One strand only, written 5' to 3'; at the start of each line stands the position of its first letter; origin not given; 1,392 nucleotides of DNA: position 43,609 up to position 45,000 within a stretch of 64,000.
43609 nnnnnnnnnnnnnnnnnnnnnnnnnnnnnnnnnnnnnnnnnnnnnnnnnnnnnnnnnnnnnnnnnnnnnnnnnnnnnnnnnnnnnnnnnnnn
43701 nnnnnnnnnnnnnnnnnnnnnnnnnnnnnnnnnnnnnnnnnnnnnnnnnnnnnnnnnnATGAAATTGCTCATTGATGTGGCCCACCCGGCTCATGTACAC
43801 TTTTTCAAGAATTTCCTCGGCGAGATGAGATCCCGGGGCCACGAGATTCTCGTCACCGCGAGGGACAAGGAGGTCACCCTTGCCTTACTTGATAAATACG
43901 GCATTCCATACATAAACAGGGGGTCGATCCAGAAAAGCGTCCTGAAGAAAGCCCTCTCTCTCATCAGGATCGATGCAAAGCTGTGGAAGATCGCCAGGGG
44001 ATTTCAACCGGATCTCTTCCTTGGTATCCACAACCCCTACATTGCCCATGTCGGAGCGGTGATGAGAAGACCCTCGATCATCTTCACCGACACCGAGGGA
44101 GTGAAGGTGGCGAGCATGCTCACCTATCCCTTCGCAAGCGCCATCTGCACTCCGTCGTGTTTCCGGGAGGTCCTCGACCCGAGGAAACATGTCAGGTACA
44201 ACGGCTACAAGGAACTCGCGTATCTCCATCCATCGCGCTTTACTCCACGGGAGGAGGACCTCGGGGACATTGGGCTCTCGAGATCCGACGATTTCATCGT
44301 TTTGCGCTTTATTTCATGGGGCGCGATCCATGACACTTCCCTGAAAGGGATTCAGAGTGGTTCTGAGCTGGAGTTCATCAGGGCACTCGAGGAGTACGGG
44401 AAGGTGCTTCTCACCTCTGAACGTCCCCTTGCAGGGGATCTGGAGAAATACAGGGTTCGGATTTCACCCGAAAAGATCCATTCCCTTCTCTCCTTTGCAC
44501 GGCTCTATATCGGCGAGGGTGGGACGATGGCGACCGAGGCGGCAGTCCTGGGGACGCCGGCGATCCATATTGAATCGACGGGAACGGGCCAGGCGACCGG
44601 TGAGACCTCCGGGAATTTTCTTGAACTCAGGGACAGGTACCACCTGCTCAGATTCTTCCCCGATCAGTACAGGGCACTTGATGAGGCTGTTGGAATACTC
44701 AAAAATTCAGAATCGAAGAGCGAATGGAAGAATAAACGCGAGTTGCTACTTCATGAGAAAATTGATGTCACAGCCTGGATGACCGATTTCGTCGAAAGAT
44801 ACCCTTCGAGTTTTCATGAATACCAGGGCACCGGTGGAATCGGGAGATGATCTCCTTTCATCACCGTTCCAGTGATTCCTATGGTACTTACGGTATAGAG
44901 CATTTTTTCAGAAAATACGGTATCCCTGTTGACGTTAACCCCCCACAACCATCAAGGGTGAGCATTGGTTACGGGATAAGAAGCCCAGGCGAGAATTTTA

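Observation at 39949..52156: Candidate pathway for amino-acid or acyl decoration of an archaeal surface glycan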

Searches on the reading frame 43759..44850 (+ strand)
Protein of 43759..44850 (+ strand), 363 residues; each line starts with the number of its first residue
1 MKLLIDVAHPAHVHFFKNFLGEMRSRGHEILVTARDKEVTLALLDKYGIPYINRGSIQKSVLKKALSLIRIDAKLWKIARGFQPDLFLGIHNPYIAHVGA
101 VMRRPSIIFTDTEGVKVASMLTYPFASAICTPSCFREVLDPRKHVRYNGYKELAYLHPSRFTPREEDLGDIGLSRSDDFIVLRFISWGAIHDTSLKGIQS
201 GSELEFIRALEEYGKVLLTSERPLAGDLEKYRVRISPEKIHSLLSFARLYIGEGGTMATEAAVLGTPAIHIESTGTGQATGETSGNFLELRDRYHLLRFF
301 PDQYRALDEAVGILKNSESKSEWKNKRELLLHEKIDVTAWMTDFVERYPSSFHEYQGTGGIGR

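Call 3: search_protein_families(library=pfam, proteins=[window:43759-44850:+], max_evalue=0.01)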
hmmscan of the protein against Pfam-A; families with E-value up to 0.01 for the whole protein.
window:43759-44850:+ (363 aa): 1 family
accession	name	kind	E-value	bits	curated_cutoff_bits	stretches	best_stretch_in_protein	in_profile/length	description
PF04007.18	DUF354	-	8.7e-16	58.4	22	1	2-270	2-284/349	Protein of unknown function (DUF354)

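Call 5: search_protein_families(library=ncbifam, proteins=[window:43759-44850:+], max_evalue=0.1)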
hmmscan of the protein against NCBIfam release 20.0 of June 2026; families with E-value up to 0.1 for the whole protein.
window:43759-44850:+ (363 aa): 2 families
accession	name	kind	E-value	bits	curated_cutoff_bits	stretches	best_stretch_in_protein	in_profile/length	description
TIGR03590.1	PseG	equivalog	0.037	13.6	153.55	1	231-271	227-267/280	UDP-2,4-diacetamido-2,4,6-trideoxy-beta-L-altropyranose hydrolase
TIGR03492.1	TIGR03492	hypoth_equivalog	0.083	11.6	219.2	0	229-275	279-325/396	lipid-A-disaccharide synthase-related protein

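Call 37: search_solved_structures(query=A3, max_evalue=10)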
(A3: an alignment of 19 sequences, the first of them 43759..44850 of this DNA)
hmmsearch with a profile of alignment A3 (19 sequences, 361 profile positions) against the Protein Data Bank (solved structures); distinct sequences matched with E-value up to 10: 0.

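Call 52: find_homologous_proteins(query=window:43759-44850:+, max_evalue=0.00001)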
Query window:43759-44850:+ (363 aa): 2391 proteins with E <= 0.00001 among 7385 candidates; the best 120 are listed.
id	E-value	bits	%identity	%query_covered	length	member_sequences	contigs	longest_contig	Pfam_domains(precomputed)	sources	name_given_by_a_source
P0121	6.8e-243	823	100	100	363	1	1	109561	PF04007.18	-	-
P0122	2.8e-176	604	74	97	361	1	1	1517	PF04007.18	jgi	jgi:predicted glycosyltransferase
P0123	3.2e-176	604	72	100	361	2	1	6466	PF04007.18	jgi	jgi:predicted glycosyltransferase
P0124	4.9e-175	600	71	99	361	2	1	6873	PF04007.18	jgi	jgi:hypothetical protein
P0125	6.4e-174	596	73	98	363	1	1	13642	PF04007.18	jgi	jgi:uncharacterized protein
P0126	9.9e-174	596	73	97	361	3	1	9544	PF04007.18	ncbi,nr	ncbi:MAG: DUF354 domain-containing protein [Methanomicrobiales archaeon]|nr:DUF354 domain-containing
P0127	3.9e-173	594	73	98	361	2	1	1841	PF04007.18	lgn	-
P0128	1.6e-172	592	72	99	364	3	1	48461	PF04007.18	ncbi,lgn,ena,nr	ncbi:MAG TPA: DUF354 domain-containing protein [Methanomicrobiales archaeon]|nr:DUF354 domain-contai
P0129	3.1e-172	591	72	97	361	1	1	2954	PF04007.18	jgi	jgi:predicted glycosyltransferase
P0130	7.6e-158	543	66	100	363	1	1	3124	PF04007.18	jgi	-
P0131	1.3e-154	533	64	100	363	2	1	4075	PF04007.18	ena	-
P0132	6.1e-154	531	64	98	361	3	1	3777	PF04007.18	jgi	jgi:predicted glycosyltransferase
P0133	2.4e-152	525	62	100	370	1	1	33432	PF04007.18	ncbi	-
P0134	1.2e-149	516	62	100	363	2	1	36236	PF04007.18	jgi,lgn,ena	-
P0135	2.3e-146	506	60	98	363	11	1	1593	PF04007.18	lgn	-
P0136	4.2e-146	505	60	98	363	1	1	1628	PF04007.18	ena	-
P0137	4.2e-146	505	60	98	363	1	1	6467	PF04007.18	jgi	-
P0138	8.3e-146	504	60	98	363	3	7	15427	PF04007.18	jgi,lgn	-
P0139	9.5e-146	504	62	98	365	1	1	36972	PF04007.18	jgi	jgi:predicted glycosyltransferase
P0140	1.3e-145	503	61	99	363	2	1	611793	PF04007.18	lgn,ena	-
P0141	1.5e-145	503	60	98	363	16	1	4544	PF04007.18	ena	-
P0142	5.0e-145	501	60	98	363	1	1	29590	PF04007.18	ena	-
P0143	9.6e-145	500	61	96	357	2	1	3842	PF04007.18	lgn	-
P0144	1.0e-144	500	59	100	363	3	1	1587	PF04007.18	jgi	-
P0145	1.1e-144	500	60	98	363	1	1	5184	PF04007.18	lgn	-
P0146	1.2e-144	500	60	98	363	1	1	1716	PF04007.18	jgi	jgi:uncharacterized protein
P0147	1.4e-144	500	61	98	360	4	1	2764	PF04007.18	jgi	-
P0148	2.6e-144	499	60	98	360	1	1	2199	PF04007.18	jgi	jgi:hypothetical protein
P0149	3.4e-144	499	60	98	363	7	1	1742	PF04007.18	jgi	-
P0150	7.4e-144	497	59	99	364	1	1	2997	PF04007.18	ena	-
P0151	7.9e-144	497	59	98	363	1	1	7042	PF04007.18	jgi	jgi:uncharacterized protein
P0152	9.7e-144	497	58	98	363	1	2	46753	PF04007.18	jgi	jgi:predicted glycosyltransferase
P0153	3.1e-143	495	59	100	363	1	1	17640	PF04007.18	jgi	jgi:uncharacterized protein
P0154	4.9e-143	495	59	98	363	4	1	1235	PF04007.18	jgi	jgi:hypothetical protein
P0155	7.5e-143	494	59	99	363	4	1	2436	PF04007.18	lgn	-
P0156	7.5e-143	494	61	99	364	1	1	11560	PF04007.18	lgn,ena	-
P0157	7.6e-143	494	61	98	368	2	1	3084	PF04007.18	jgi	jgi:predicted glycosyltransferase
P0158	1.1e-142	494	60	96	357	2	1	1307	PF04007.18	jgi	jgi:hypothetical protein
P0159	1.4e-142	493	59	98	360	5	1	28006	PF04007.18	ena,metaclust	metaclust:\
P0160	1.4e-142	493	59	98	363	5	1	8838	PF04007.18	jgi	jgi:hypothetical protein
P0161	1.8e-142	493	59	98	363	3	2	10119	PF04007.18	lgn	-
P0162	1.9e-142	493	60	98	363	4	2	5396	PF04007.18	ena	-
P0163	2.3e-142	493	60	98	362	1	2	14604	PF04007.18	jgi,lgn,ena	-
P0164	2.7e-142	492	59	98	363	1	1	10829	PF04007.18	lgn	-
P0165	3.2e-142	492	59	98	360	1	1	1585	PF04007.18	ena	-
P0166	4.5e-142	492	60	97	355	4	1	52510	PF04007.18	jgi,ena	-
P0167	5.2e-142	491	59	98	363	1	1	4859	PF04007.18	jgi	jgi:uncharacterized protein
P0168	5.4e-142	491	59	98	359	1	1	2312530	PF04007.18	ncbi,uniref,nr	ncbi:DUF354 domain-containing protein [Methanoplanus sp. FWC-SCC4]|uniref:DUF354 domain-containing p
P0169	5.5e-142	491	58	98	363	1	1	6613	PF04007.18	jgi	jgi:predicted glycosyltransferase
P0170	5.5e-142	491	58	98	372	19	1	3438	PF04007.18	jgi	jgi:hypothetical protein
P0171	5.6e-142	491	61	98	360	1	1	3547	PF04007.18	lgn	-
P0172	8.6e-142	491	60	99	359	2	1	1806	PF04007.18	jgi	jgi:hypothetical protein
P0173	9.1e-142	491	58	98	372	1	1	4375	PF04007.18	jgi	jgi:uncharacterized protein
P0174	9.1e-142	491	58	98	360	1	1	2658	PF04007.18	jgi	-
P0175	1.4e-141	490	61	98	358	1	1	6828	PF04007.18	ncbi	-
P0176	1.5e-141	490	58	98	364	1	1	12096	PF04007.18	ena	-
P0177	1.6e-141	490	57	98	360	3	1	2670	PF04007.18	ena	-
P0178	2.7e-141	489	59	100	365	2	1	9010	PF04007.18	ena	-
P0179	3.2e-141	489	60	98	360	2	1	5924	PF04007.18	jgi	-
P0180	3.9e-141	488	59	98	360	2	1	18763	PF04007.18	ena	-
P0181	3.9e-141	488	58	98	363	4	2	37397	PF04007.18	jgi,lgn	jgi:hypothetical protein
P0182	4.9e-141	488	58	98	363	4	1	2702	PF04007.18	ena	-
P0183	5.0e-141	488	61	98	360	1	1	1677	PF04007.18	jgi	jgi:predicted glycosyltransferase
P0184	1.1e-140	487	59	99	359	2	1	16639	PF04007.18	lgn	-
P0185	1.5e-140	487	59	97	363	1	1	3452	PF04007.18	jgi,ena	-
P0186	1.5e-140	487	58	100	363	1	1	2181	PF04007.18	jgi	jgi:uncharacterized protein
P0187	2.1e-140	486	59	98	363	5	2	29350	PF04007.18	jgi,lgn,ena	-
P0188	2.2e-140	486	58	99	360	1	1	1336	PF04007.18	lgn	-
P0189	2.7e-140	486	57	98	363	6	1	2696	PF04007.18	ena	-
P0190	3.5e-140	485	59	97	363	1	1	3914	PF04007.18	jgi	jgi:hypothetical protein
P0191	3.8e-140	485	57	98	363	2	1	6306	PF04007.18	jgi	jgi:uncharacterized protein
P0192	4.0e-140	485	58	98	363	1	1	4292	PF04007.18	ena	-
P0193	6.2e-140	485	58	98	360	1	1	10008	PF04007.18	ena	-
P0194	6.2e-140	485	58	98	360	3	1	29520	PF04007.18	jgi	jgi:predicted glycosyltransferase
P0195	7.9e-140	484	61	97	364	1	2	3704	PF04007.18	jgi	jgi:predicted glycosyltransferase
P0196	1.2e-139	484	58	98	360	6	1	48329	PF04007.18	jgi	jgi:predicted glycosyltransferase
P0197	1.3e-139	484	57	97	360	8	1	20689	PF04007.18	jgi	jgi:predicted glycosyltransferase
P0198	1.3e-139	483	59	98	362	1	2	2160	PF04007.18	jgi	jgi:uncharacterized protein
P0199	1.5e-139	483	59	99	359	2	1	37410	PF04007.18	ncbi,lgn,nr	ncbi:MAG: DUF354 domain-containing protein [Candidatus Methanoperedens sp.]|nr:DUF354 domain-contain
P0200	2.0e-139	483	59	98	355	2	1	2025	PF04007.18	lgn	-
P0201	2.2e-139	483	57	97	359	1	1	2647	PF04007.18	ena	-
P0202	2.2e-139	483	58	98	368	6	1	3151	PF04007.18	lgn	-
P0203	2.5e-139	483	59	98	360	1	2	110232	PF04007.18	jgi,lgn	jgi:hypothetical protein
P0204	3.6e-139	482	58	98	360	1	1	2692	PF04007.18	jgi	jgi:uncharacterized protein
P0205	7.4e-139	481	60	98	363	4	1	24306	PF04007.18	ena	-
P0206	8.6e-139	481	59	97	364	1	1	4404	PF04007.18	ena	-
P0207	1.9e-138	480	58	98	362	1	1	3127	PF04007.18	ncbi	-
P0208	2.1e-138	480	58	97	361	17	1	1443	PF04007.18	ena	-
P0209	2.1e-138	480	58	97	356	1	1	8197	PF04007.18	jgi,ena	-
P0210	2.1e-138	479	59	98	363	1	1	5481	PF04007.18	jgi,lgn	-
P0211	2.2e-138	479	57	98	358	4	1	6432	PF04007.18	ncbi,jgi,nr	ncbi:MAG: hypothetical protein B6U97_04975 [Candidatus Altiarchaeales archaeon ex4484_96]|nr:MAG: hy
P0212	2.2e-138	479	58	99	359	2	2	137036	PF04007.18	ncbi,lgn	-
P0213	2.7e-138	479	57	98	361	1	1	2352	PF04007.18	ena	-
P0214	3.0e-138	479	59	98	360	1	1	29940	PF04007.18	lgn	-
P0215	3.1e-138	479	58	96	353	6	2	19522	PF04007.18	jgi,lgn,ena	-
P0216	3.3e-138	479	57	98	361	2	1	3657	PF04007.18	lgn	-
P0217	3.9e-138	479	60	98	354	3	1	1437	PF04007.18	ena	-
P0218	4.9e-138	478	58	98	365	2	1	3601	PF04007.18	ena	-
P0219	6.6e-138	478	57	100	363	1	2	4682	PF04007.18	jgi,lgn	jgi:uncharacterized protein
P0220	6.9e-138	478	59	98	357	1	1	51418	PF04007.18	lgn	-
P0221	8.3e-138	478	58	98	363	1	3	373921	PF04007.18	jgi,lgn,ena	-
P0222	9.3e-138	477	59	98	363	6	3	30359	PF04007.18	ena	-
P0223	1.1e-137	477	58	97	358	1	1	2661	PF04007.18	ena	-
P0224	1.4e-137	477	58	98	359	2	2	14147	PF04007.18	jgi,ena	-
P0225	1.6e-137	477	58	98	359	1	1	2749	PF04007.18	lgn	-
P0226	3.3e-137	476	58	98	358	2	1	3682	PF04007.18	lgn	-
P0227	4.1e-137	475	58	97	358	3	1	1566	PF04007.18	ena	-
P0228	4.2e-137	475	57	98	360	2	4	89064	PF04007.18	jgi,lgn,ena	jgi:hypothetical protein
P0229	4.4e-137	475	57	99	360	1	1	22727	PF04007.18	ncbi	-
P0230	6.0e-137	475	58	98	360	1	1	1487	PF04007.18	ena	-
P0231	6.4e-137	475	59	98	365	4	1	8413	PF04007.18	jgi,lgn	-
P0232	7.5e-137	474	56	98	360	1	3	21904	PF04007.18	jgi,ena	-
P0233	9.1e-137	474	58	98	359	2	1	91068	PF04007.18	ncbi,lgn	-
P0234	1.4e-136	473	58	97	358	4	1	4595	PF04007.18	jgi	jgi:hypothetical protein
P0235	1.8e-136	473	57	98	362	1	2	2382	PF04007.18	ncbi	-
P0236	1.9e-136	473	57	99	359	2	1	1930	PF04007.18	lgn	-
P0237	3.9e-136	472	57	97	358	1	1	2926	PF04007.18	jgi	jgi:uncharacterized protein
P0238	5.0e-136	472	58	97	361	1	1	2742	PF04007.18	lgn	-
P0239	5.6e-136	472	56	98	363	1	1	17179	PF04007.18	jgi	jgi:uncharacterized protein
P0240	6.0e-136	471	57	98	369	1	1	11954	PF04007.18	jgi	jgi:predicted glycosyltransferase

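Call 61: predict_structure(alignment_id=A4)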
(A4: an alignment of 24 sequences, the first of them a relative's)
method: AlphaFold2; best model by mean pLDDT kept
length: 363 residues; sequences in the alignment: 24
mean_pLDDT: 91.2   pTM: 0.90
mean pLDDT of the five models: 91.2, 90.4, 89.5, 88.6, 86.2
residues with pLDDT >= 90: 267; 70-90: 77; 50-70: 18; < 50: 1
segments of 3 or more residues with pLDDT < 50: none
pLDDT, mean of each block of 10 residues (from residue 1): 94 96 98 92 95 81 76 94 97 91 96 77 92 90 92 96 94 94 75 77 93 95 87 91 97 92 98 91 94 98 96 96 97 96 97 83 49
secondary structure, 60 per line:
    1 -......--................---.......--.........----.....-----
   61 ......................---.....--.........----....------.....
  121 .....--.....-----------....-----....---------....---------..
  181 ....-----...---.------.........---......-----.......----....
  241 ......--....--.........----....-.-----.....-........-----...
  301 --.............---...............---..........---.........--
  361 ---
elements in order: E2-7 H10-25 E29-35 H38-46 E51-55 H61-82 E86-90 H93-101 E106-109 H116-125 E128-132 E144-147 H153-156 H166-169 E179-184 H203-211 E215-220 H226-231 H237-246 E249-252 H255-263 E268-271 H280-283 H285-292 E298-300 H303-315 H319-333 H337-346 H350-358

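Call 64: fold_search(model_id=the predicted structure, library=pdb)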
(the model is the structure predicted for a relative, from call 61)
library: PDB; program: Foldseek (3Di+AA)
matches with E <= 10: 1645; with E <= 0.001: 258
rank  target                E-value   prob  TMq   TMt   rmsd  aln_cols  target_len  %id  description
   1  3uyl_B                5.3e-12  1.00  0.61  0.60   6.4       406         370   13  Spinosyn Rhamnosyltransferase SpnG complexed with thymidine diphosphate (released 2012-02-15)
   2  1f6d_D                8.2e-12  1.00  0.66  0.64   5.3       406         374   14  THE STRUCTURE OF UDP-N-ACETYLGLUCOSAMINE 2-EPIMERASE FROM E. COLI. (released 2000-12-13)
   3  2p6p_A                8.2e-12  1.00  0.62  0.59   6.9       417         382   14  X-ray crystal structure of C-C bond-forming dTDP-D-Olivose-transferase UrdGT2 (released 2007-08-07)
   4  3uyk_B                1.1e-11  1.00  0.61  0.61   6.7       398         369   12  Spinosyn Rhamnosyltransferase SpnG complexed with spinosyn aglycone (released 2012-02-15)
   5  6j31_C                1.1e-11  1.00  0.60  0.57   6.3       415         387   13  Crystal Structure Analysis of the Glycotransferase of kitacinnamycin (released 2020-01-15)
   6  1f6d_C                1.3e-11  1.00  0.69  0.69   4.5       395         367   14  THE STRUCTURE OF UDP-N-ACETYLGLUCOSAMINE 2-EPIMERASE FROM E. COLI. (released 2000-12-13)
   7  3tsa_B                1.5e-11  1.00  0.60  0.59   6.8       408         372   13  Spinosyn Rhamnosyltransferase SpnG (released 2012-02-15)
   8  4rih_A                1.6e-11  1.00  0.60  0.59   6.9       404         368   16  Chimeric Glycosyltransferase LanGT2S8Ac, carbasugar substrate complex (released 2015-01-28)
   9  1f6d_A                1.9e-11  1.00  0.64  0.62   5.5       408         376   13  THE STRUCTURE OF UDP-N-ACETYLGLUCOSAMINE 2-EPIMERASE FROM E. COLI. (released 2000-12-13)
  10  3uyl_A                2.3e-11  1.00  0.63  0.62   6.3       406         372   13  Spinosyn Rhamnosyltransferase SpnG complexed with thymidine diphosphate (released 2012-02-15)
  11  6j31_A                2.8e-11  1.00  0.60  0.58   6.4       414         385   13  Crystal Structure Analysis of the Glycotransferase of kitacinnamycin (released 2020-01-15)
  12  4fzr                  3.1e-11  1.00  0.60  0.62   6.2       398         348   14  Crystal Structure of SsfS6, Streptomyces sp. SF2575 glycosyltransferase (released 2012-07-25)
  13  6j32_C                3.5e-11  1.00  0.61  0.58   6.6       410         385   13  Crystal Structure Analysis of the Glycotransferase of kitacinnamycin (released 2020-01-15)
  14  1f6d_B                3.6e-11  1.00  0.65  0.63   5.3       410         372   13  THE STRUCTURE OF UDP-N-ACETYLGLUCOSAMINE 2-EPIMERASE FROM E. COLI. (released 2000-12-13)
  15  5xvs_B                4.1e-11  1.00  0.60  0.60   8.1       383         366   12  Crystal structure of UDP-GlcNAc 2-epimerase NeuC complexed with UDP (released 2018-04-11)
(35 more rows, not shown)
